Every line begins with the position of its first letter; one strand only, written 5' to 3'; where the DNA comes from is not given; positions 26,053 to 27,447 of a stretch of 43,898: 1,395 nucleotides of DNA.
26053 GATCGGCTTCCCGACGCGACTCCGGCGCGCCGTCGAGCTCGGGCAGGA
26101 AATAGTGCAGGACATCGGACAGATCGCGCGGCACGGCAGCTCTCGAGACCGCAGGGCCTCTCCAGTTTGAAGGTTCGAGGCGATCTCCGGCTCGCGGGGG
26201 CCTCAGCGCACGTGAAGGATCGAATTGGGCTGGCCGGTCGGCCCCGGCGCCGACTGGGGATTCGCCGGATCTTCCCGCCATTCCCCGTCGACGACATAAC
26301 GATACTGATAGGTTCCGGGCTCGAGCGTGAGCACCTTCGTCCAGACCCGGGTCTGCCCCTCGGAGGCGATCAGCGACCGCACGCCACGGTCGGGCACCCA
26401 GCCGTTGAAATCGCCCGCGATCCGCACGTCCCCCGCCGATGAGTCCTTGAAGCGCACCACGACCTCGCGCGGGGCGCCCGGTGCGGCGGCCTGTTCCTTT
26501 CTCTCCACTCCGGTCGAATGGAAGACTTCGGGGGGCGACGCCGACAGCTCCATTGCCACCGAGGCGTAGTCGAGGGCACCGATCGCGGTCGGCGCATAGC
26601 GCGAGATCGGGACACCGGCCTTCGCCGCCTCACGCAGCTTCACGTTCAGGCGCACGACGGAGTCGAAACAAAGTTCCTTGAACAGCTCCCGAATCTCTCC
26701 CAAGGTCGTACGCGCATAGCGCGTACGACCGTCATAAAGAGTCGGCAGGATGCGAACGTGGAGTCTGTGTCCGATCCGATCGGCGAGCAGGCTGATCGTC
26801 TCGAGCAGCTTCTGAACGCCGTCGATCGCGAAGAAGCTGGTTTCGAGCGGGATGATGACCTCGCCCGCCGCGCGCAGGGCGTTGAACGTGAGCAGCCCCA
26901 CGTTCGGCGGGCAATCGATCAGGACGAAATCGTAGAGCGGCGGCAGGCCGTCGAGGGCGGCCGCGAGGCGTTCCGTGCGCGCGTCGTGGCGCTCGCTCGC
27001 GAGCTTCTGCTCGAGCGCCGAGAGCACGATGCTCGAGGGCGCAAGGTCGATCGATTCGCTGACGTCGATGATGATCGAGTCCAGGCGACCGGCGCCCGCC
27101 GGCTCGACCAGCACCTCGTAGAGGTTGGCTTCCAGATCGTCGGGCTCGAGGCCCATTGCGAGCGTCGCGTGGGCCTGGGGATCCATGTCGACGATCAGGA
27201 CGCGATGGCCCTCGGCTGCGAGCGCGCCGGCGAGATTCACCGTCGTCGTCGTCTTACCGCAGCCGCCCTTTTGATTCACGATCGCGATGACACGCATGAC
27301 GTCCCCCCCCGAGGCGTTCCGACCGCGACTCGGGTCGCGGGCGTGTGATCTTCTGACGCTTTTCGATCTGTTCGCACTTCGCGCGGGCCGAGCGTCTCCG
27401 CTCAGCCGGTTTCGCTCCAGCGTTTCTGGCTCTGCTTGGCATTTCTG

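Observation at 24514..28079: MerR / ParA-CBM48 / Walker-A-less ParA paralogue / inactivated NucS-like protein: candidate undescribed cargo-positioning module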

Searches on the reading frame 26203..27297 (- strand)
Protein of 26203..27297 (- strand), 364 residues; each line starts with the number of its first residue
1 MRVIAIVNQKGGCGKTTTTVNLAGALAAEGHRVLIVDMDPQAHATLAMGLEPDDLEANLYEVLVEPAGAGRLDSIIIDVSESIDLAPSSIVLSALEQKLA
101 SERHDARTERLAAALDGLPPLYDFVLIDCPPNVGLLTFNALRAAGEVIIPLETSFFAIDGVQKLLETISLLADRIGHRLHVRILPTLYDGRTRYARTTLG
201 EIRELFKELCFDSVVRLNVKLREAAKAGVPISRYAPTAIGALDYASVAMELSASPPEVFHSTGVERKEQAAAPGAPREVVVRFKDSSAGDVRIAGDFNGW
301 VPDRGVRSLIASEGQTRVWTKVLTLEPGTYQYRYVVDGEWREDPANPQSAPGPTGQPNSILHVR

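Call 3: search_protein_families(library=pfam, proteins=[window:26203-27297:-], max_evalue=0.01)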
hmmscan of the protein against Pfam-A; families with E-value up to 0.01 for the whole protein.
window:26203-27297:- (364 aa): 11 families
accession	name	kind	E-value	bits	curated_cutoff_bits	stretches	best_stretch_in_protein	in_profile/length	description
PF13614.12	AAA_31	-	3.2e-51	174.2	27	1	1-180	1-176/177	AAA domain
PF01656.29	CbiA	-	9.6e-22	77.7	25.4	1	4-231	1-125/125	CobQ/CobB/MinD/ParA nucleotide binding domain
PF09140.17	MipZ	-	5.9e-15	55.7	20.7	2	3-41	2-40/262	ATPase MipZ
PF16561.11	AMPK1_CBM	-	4.3e-11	43.3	26.8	1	281-363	5-79/85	Glycogen recognition site of AMP-activated protein kinase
PF10609.15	ParA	-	1.5e-09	38.1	27.1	1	2-40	4-42/246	NUBPL iron-transfer P-loop NTPase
PF06564.18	CBP_BcsQ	-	2.8e-09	37.3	21.3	1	1-144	1-138/234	Cellulose biosynthesis protein BcsQ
PF00142.24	Fer4_NifH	-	1.3e-07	31.8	25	1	7-46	5-45/271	4Fe-4S iron sulfur cluster binding proteins, NifH/frxC family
PF02374.21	ArsA_ATPase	-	9.4e-06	25.5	24.3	1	6-44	5-42/305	Anion-transporting ATPase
PF07015.17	VirC1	-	0.00029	20.7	24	1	1-39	1-39/231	VirC1 protein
PF22058.2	X25_BaPul_like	-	0.0024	18.4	27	1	295-343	13-59/87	Pullulanase X25 domain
PF13481.12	AAA_25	-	0.0034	17.5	27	1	9-86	40-118/195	AAA domain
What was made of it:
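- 26533..27297 (-): ParA (Soj-like) ATPase domain, aa 1-255, with an intact deviant Walker A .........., Walker A' VDMDPQ and Walker B LIDCPP. AAA_31, E=3e-51 (call 3).
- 26209..26457 (-): CBM48 / AMPK-beta-type glycogen-binding domain, aa 281-363 of the ParA protein. AMPK1_CBM, E=4e-11, above cutoff (call 3).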

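Call 4: search_protein_families(library=ncbifam, proteins=[window:26203-27297:-], max_evalue=0.01)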
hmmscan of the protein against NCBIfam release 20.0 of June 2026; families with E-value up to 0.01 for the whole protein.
window:26203-27297:- (364 aa): 31 families (the best 25 are shown)
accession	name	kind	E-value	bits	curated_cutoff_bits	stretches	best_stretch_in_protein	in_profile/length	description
TIGR03453.1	partition_RepA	equivalog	6e-31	107.6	348.45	1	2-173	105-286/387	plasmid partitioning protein RepA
NF041546.1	ParA_partition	equivalog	6.6e-28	97.6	180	2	3-54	1-52/203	ParA family partition ATPase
NF041283.1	PrgP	equivalog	5.4e-25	88.3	400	1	2-253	3-259/297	ParA superfamily DNA segregation protein PrgP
TIGR01969.1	minD_arch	subfamily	3.3e-22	78.9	201.75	1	2-255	1-234/251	cell division ATPase MinD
NF010443.0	PRK13869.1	subfamily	9e-22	77.4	446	1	2-171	122-302/405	plasmid-partitioning protein RepA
NF010259.0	PRK13705.1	equivalog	2.4e-15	56.4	725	1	3-217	108-334/388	plasmid-partitioning protein SopA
TIGR03371.1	cellulose_yhjQ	equivalog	4.9e-15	55.7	157.85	1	1-249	1-239/246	cellulose biosynthesis protein BcsQ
TIGR01968.1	minD_bact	equivalog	6.6e-14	51.9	212.9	1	2-164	2-154/261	septum site-determining protein MinD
NF047398.1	AAA_KGGVGR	domain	1.5e-10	41.7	90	1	1-128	2-148/190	KGGVGR-motif variant AAA ATPase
NF053622.1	ATPseBagAMYCTU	equivalog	1.2e-07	31.5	400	1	5-42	10-47/325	ATPase BagA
TIGR01007.1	eps_fam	subfamily_domain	1.7e-07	31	108.05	1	1-137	17-142/204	polysaccharide biosynthesis tyrosine autokinase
NF009701.0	PRK13230.1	subfamily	1.7e-07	30.6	350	1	2-48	2-47/291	nitrogenase reductase-like protein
TIGR01287.1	nifH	equivalog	2.4e-07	30.4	394.35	1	7-48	5-46/275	nitrogenase iron protein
TIGR01281.1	DPOR_bchL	equivalog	2.4e-07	30.4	345.15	1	7-48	5-46/268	ferredoxin:protochlorophyllide reductase (ATP-dependent) iron-sulfur ATP-binding protein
NF008669.0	PRK11670.1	equivalog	1.7e-06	27.2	348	1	3-39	109-145/369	iron-sulfur cluster carrier protein ApbC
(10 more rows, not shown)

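Call 24: find_homologous_proteins(query=window:26203-27297:-)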
Query window:26203-27297:- (364 aa): 7219 proteins with E <= 0.001 among 8000 candidates; the best 120 are listed.
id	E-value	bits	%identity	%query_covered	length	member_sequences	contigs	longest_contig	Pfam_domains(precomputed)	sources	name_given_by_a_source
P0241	1.8e-234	795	99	100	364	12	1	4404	PF00142.25,PF10609.16,PF16561.12,PF01656.30,PF13614.13,PF09140.18,PF06564.19,PF02374.22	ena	-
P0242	6.1e-224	761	94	100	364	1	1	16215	PF00142.25,PF10609.16,PF16561.12,PF01656.30,PF13614.13,PF09140.18,PF06564.19,PF02374.22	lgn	-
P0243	7.0e-224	760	94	100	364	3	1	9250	PF00142.25,PF10609.16,PF16561.12,PF01656.30,PF13614.13,PF09140.18,PF06564.19,PF02374.22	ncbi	-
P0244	1.1e-223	760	95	100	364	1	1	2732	PF00142.25,PF10609.16,PF16561.12,PF01656.30,PF13614.13,PF09140.18,PF06564.19,PF02374.22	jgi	jgi:chromosome partitioning protein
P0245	1.4e-223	759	94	100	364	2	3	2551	PF00142.25,PF10609.16,PF16561.12,PF01656.30,PF13614.13,PF09140.18,PF06564.19,PF02374.22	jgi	jgi:chromosome partitioning protein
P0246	2.1e-222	756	92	100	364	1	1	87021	PF00142.25,PF10609.16,PF16561.12,PF01656.30,PF13614.13,PF09140.18,PF06564.19,PF02374.22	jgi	-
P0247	8.0e-222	754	93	100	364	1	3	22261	PF00142.25,PF10609.16,PF16561.12,PF01656.30,PF13614.13,PF09140.18,PF06564.19,PF02374.22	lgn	-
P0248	1.7e-221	753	93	100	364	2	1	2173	PF00142.25,PF10609.16,PF16561.12,PF01656.30,PF13614.13,PF09140.18,PF06564.19,PF02374.22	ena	-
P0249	4.6e-221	751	92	100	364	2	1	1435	PF00142.25,PF10609.16,PF16561.12,PF01656.30,PF13614.13,PF09140.18,PF06564.19,PF02374.22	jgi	jgi:chromosome partitioning protein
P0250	2.0e-220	749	92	100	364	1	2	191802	PF00142.25,PF10609.16,PF16561.12,PF01656.30,PF13614.13,PF09140.18,PF06564.19,PF02374.22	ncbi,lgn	ncbi:MAG: AAA family ATPase [Myxococcota bacterium]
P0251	7.7e-220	747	93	100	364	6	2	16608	PF00142.25,PF10609.16,PF16561.12,PF01656.30,PF13614.13,PF09140.18,PF06564.19,PF02374.22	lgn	-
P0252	9.3e-220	747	92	100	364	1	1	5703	PF00142.25,PF10609.16,PF16561.12,PF01656.30,PF13614.13,PF09140.18,PF06564.19,PF02374.22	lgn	-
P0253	1.1e-219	747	92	100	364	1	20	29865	PF00142.25,PF10609.16,PF16561.12,PF01656.30,PF13614.13,PF09140.18,PF06564.19,PF02374.22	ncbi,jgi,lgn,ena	jgi:chromosome partitioning protein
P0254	1.1e-219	747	92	100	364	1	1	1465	PF00142.25,PF10609.16,PF16561.12,PF01656.30,PF13614.13,PF09140.18,PF06564.19,PF02374.22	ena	-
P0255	1.1e-219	747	92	100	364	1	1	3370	PF00142.25,PF10609.16,PF16561.12,PF01656.30,PF13614.13,PF09140.18,PF06564.19,PF02374.22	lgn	-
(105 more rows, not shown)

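Call 37: search_solved_structures(query=window:26203-27297:-, max_evalue=1e-10, show_alignments=5)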
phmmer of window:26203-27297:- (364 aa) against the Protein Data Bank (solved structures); distinct sequences matched with E-value up to 1e-10: 15.
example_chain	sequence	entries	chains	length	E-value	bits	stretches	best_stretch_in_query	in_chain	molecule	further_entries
8ray_B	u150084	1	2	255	1.6e-44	155.7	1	2-251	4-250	ParA family protein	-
6iub_A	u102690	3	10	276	1.4e-41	146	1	2-250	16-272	SpoOJ regulator (Soj)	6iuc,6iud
8jmj_A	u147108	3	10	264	1.6e-40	142.5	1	2-250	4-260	SpoOJ regulator (Soj)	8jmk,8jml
1wcv_1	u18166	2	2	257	2.7e-38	135.2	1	2-256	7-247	SEGREGATION PROTEIN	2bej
4pfs_A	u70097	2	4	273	1.7e-37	132.6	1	2-244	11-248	Cobyrinic Acid a,c-diamide synthase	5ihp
5if9_A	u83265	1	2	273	1.7e-37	132.6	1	2-244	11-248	Cobyrinic Acid a,c-diamide synthase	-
2bek_A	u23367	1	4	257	4e-37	131.4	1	2-256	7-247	SEGREGATION PROTEIN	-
1ion_A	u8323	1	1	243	1.7e-16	63.5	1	2-251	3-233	PROBABLE CELL DIVISION INHIBITOR MIND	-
1g3q_A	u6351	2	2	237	7.7e-16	61.3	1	2-251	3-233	CELL DIVISION INHIBITOR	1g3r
3k9g_A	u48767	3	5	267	1e-14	57.6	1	2-161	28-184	PF-32 protein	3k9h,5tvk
7dut_A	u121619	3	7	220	3.8e-14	55.8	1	3-165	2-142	SOJ protein (Soj)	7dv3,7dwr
6non_A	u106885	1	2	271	1.2e-13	54.1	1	1-171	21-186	Cobyrinic acid ac-diamide synthase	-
6noo_A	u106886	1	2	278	1.3e-13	54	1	1-171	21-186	Maintenance of carboxysome positioning A protein, MCDA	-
2oze_A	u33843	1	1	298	8.2e-13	51.4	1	6-229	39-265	Orf delta'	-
6nop_B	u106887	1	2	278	1.7e-12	50.3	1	1-171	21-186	Cobyrinic acid ac-diamide synthase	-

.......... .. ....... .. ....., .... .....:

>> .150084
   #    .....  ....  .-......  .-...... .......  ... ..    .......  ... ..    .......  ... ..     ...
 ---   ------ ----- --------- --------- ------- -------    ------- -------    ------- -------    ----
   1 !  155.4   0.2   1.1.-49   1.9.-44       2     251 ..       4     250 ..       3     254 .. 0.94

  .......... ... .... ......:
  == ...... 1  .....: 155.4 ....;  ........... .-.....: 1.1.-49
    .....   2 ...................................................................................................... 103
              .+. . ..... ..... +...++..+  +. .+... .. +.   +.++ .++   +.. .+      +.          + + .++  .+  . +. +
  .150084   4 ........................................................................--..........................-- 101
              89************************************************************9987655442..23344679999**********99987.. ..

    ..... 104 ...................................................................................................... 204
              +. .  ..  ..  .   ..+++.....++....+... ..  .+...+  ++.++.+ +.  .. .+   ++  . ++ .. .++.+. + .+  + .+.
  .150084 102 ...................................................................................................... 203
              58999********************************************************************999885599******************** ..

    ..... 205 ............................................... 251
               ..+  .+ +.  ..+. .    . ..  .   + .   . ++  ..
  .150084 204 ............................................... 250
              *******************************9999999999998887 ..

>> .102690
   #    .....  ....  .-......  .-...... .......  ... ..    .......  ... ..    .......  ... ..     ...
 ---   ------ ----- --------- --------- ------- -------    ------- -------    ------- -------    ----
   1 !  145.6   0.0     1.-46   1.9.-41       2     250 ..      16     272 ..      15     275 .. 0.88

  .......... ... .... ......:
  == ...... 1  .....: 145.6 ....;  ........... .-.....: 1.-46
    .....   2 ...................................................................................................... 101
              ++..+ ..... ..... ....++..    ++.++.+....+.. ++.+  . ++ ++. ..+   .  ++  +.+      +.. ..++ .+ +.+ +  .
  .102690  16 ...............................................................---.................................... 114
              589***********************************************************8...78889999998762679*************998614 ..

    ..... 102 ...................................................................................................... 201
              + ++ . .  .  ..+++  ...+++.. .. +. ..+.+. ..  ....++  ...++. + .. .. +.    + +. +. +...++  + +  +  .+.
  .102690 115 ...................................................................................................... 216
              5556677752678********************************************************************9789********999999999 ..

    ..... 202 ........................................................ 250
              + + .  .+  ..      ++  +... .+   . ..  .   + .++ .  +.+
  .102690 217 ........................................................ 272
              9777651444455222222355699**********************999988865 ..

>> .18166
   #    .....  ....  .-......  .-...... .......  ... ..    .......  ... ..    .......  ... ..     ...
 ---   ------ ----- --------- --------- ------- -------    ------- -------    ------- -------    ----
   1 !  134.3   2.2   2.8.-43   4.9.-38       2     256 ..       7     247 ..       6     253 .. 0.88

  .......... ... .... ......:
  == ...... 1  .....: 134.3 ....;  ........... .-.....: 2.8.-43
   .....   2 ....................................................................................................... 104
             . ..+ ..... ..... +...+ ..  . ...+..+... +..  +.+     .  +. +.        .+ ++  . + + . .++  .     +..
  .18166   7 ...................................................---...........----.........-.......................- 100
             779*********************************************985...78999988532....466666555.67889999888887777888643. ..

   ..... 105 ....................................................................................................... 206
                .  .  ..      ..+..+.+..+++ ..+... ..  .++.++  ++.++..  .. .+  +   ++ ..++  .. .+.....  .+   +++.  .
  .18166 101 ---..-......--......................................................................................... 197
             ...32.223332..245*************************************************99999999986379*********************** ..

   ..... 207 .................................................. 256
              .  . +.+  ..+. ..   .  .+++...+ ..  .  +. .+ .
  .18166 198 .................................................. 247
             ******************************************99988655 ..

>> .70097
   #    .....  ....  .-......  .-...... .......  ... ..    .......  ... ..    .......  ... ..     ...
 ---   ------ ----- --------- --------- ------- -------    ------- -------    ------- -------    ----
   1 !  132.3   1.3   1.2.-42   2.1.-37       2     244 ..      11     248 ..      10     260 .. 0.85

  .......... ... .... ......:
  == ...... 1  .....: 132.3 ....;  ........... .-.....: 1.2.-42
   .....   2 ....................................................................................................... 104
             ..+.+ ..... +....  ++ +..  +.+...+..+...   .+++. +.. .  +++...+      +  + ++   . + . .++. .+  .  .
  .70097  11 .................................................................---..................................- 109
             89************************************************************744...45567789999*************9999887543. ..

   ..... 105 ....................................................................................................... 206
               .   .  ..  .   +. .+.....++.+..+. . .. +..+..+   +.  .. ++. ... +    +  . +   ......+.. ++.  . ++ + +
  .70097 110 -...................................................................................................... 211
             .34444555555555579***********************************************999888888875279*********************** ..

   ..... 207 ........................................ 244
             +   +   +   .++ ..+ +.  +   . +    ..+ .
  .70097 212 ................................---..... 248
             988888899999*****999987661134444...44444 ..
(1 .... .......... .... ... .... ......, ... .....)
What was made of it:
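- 26533..27297 (-): Best solved relative is M. xanthus ParA 8ray, E=1.6e-44 (call 37).
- The ATPase is closest to chromosomal Soj/ParA and keeps the basic DNA-contact residues and the ParB-peptide pocket (call 37).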

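Call 49: search_protein_representatives(protein=window:26203-27297:-)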
Query: 364 residues. Proteins with E-value up to 0.001 (for the whole library): 62704; up to 1e-10: 25847; up to 1e-30: 3225. The best 150 are listed.
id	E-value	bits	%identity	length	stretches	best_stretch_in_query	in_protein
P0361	4.5e-125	433.8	58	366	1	1-362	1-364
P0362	2.0e-104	365.9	73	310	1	63-333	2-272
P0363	4.1e-98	345.1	70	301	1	1-241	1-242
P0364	9.3e-97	340.7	64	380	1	1-254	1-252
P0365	1.9e-91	323.2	45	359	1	1-360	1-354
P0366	3.2e-88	312.6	45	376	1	1-364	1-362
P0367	9.1e-86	304.5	47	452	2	1-253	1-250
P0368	1.2e-85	304.2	46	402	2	1-254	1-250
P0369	6.8e-85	301.6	49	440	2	1-255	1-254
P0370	2.1e-84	300.1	72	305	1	1-197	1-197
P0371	6.0e-84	298.5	47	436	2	1-251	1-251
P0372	7.4e-84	298.2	45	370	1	1-361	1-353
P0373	2.1e-83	296.8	42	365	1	1-363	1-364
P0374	2.9e-83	296.3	48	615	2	1-258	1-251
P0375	3.3e-83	296.1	55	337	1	2-268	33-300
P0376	2.0e-82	293.5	44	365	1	1-364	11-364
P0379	1.1e-80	287.8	42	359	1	1-362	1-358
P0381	1.0e-79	284.6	44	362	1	1-362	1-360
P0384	5.1e-79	282.3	45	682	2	1-252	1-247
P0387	1.2e-78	281.1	44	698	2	1-271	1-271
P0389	8.1e-78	278.4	46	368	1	1-363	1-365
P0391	1.2e-77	277.8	43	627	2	2-277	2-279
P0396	8.0e-77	275.1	42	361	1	1-364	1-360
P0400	1.6e-76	274.1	42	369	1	1-361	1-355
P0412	9.3e-76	271.6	40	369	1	3-363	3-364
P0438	1.2e-70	254.8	38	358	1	1-362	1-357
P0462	2.4e-68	247.2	36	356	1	1-362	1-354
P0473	8.2e-66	238.9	36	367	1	1-363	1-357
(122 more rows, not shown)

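Call 50: list_cluster_members(proteins=[P0361, P0365, P0366, P0373, P0379, P0367, P0374, P0384, P0412, P0462])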
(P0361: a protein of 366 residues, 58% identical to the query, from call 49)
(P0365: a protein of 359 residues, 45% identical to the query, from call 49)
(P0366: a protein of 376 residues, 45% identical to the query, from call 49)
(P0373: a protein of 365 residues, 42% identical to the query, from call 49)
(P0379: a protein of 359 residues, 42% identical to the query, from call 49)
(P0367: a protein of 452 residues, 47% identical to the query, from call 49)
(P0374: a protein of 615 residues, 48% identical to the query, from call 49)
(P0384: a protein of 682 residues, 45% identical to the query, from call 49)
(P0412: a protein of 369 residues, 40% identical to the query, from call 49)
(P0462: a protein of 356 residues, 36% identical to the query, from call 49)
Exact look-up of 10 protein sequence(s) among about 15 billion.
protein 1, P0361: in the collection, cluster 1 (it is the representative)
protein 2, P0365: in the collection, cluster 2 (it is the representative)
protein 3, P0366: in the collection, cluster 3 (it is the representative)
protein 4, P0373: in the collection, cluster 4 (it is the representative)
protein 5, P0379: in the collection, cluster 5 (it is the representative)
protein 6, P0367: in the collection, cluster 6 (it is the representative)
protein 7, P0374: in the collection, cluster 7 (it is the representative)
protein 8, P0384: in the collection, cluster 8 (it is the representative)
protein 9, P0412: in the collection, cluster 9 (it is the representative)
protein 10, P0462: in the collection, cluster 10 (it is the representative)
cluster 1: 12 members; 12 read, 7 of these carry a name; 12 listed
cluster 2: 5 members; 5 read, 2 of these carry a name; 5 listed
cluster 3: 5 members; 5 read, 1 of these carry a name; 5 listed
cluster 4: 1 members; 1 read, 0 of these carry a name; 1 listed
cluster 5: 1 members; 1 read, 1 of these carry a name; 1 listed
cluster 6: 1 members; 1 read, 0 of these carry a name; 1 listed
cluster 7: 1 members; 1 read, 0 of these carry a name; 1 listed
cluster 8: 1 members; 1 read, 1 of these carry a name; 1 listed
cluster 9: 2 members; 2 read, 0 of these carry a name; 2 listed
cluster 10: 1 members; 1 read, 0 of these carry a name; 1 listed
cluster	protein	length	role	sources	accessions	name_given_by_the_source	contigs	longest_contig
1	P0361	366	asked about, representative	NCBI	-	-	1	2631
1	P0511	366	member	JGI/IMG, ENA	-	chromosome partitioning protein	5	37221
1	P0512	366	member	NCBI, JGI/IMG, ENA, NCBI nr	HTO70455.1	MAG TPA: AAA family ATPase [Myxococcota bacterium] | AAA family ATPase [Myxococcota bacterium]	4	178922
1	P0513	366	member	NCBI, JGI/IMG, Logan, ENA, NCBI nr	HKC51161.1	MAG TPA: AAA family ATPase [Myxococcota bacterium] | AAA family ATPase [Myxococcota bacterium]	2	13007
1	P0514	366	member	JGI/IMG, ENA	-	chromosome partitioning protein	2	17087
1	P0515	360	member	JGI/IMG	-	chromosome partitioning protein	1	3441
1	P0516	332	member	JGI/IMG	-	chromosome partitioning protein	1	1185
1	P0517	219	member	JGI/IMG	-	hypothetical protein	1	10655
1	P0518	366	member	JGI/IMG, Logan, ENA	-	-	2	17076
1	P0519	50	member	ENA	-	-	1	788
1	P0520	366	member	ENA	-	-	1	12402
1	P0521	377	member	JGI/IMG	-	-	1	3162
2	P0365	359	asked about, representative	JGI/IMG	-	chromosome partitioning protein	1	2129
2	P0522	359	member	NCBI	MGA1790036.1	MAG: AAA family ATPase [bacterium]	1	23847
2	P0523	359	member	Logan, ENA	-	-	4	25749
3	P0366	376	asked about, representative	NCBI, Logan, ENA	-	-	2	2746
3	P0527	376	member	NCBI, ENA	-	-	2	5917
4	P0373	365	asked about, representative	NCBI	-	-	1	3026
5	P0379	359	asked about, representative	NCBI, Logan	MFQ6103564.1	MAG: AAA family ATPase [Candidatus Glassbacteria bacterium]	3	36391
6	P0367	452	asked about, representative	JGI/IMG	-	-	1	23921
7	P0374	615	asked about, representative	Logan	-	-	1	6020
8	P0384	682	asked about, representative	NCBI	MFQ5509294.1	MAG: AAA family ATPase [Leptospirillia bacterium]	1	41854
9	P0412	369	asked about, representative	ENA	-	-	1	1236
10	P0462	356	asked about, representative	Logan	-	-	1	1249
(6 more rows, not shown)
